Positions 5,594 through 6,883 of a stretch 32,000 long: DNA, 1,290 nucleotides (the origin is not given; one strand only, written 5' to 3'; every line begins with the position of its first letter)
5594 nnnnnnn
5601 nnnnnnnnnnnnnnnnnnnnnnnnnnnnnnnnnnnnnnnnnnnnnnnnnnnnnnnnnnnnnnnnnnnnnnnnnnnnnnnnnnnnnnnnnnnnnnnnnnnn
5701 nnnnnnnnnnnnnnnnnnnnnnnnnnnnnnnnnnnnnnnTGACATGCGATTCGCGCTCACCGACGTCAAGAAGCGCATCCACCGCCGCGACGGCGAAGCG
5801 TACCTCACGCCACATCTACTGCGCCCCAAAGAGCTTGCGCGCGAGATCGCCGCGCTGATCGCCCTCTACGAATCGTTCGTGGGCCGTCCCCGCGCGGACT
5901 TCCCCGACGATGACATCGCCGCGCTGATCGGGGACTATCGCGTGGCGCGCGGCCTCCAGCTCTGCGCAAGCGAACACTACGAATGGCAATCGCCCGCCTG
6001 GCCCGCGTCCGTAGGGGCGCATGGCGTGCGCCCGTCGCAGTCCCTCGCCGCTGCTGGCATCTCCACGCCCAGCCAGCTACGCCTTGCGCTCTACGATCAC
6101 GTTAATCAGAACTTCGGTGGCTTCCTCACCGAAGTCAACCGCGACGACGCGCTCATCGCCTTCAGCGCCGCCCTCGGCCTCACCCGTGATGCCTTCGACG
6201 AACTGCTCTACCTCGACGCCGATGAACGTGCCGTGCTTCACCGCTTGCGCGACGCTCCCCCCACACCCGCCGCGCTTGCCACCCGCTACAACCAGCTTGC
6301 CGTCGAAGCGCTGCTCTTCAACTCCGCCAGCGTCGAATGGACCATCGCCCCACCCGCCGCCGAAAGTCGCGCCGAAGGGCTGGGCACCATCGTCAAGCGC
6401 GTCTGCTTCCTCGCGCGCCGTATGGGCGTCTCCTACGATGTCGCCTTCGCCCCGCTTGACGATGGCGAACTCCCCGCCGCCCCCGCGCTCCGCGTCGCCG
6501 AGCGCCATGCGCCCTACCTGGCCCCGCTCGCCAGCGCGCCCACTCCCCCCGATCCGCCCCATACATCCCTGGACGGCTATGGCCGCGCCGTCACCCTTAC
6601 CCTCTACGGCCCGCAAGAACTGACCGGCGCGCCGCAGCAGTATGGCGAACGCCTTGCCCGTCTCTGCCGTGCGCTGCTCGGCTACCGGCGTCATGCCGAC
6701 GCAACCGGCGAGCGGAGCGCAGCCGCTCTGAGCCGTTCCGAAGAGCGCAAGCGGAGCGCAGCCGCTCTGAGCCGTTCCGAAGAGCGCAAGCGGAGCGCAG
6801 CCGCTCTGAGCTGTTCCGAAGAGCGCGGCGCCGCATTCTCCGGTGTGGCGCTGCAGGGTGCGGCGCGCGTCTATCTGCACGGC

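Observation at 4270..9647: XPB helicase and Bax1/DUF790 nuclease pair with a 1-nt stop-start gap, followed by a double zinc-finger protein: candidate three-gene DNA surveillance module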

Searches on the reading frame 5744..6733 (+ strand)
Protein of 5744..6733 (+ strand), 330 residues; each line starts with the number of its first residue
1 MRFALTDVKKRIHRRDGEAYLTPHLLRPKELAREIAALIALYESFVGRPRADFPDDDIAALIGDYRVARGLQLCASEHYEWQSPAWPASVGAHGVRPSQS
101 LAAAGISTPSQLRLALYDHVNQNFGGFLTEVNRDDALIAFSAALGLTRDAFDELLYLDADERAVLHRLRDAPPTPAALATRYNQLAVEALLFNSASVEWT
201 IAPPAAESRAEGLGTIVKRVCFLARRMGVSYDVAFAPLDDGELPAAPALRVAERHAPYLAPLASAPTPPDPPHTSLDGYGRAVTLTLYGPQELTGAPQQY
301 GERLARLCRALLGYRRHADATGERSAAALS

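Call 64: search_protein_families(library=pfam, proteins=[window:5744-6733:+], max_evalue=0.01)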
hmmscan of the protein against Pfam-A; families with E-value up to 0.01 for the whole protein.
window:5744-6733:+ (330 aa): 1 family
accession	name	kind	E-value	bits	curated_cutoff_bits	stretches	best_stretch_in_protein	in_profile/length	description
PF05626.16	DUF790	-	4.5e-18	65.6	28.8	1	108-315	84-233/387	Protein of unknown function (DUF790)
